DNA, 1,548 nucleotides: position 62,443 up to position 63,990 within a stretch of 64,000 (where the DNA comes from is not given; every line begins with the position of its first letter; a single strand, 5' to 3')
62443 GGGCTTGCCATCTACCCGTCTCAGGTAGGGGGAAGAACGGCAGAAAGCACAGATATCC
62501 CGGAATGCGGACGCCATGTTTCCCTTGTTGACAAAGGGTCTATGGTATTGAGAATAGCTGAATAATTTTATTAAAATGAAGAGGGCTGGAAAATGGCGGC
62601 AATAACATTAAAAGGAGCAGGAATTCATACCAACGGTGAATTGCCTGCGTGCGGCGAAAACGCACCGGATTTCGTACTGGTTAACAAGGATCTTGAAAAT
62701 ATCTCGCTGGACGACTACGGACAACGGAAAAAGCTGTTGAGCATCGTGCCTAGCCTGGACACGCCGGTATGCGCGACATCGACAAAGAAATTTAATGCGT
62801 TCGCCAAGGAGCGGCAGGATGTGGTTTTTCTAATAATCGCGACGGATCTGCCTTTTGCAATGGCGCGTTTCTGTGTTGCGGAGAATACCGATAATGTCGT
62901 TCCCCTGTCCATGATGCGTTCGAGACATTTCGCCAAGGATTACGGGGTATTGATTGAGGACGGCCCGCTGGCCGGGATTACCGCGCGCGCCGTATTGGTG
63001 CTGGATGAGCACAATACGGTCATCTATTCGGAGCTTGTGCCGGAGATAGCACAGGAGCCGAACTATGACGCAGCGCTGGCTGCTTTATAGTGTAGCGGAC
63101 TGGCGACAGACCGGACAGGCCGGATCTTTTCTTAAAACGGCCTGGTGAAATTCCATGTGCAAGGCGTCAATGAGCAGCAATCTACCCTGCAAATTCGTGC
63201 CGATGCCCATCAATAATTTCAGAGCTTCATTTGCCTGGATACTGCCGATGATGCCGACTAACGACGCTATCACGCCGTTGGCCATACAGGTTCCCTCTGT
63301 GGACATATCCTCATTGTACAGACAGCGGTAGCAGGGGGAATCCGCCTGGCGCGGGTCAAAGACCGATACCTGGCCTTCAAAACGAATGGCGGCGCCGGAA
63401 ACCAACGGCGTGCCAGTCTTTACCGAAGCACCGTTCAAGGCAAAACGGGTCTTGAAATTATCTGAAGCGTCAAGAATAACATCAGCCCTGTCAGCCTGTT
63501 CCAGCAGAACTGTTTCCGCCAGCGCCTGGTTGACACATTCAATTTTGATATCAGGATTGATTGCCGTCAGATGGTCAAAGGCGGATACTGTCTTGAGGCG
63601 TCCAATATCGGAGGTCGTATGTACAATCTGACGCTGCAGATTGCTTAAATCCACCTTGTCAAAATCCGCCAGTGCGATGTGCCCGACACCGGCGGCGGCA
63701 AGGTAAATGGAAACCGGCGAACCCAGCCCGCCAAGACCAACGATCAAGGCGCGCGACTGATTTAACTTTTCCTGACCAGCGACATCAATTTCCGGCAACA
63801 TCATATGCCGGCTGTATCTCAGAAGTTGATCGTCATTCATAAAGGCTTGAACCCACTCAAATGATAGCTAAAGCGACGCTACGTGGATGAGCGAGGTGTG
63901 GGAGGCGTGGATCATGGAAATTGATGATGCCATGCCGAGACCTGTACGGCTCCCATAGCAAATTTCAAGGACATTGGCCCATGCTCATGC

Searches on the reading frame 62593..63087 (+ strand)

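Call 53: search_protein_families(library=pfam, proteins=[window:62593-63087:+], max_evalue=0.000001)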
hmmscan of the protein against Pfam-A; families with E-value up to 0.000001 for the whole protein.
window:62593-63087:+ (165 aa): 2 families
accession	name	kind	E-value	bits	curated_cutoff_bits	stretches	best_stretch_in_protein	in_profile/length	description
PF08534.16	Redoxin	-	1e-30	106.9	26.6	1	21-162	3-148/148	Redoxin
PF00578.27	AhpC-TSA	-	2.8e-17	63.2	26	1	21-145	2-123/124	AhpC/TSA family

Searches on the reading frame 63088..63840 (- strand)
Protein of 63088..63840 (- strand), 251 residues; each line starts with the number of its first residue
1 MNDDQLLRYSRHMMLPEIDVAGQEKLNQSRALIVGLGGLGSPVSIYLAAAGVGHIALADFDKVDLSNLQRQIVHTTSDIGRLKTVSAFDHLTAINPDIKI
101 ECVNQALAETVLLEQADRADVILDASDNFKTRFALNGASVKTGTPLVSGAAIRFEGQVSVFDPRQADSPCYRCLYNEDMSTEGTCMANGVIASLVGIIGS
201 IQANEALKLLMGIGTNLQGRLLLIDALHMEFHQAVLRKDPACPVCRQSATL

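Call 53: search_protein_families(library=pfam, proteins=[window:63088-63840:-], max_evalue=0.000001)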
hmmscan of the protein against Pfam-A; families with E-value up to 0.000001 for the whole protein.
window:63088-63840:- (251 aa): 1 family
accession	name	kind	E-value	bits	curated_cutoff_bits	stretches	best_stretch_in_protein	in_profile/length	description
PF00899.27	ThiF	-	4.7e-76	255.5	28.1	1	9-244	1-238/238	ThiF family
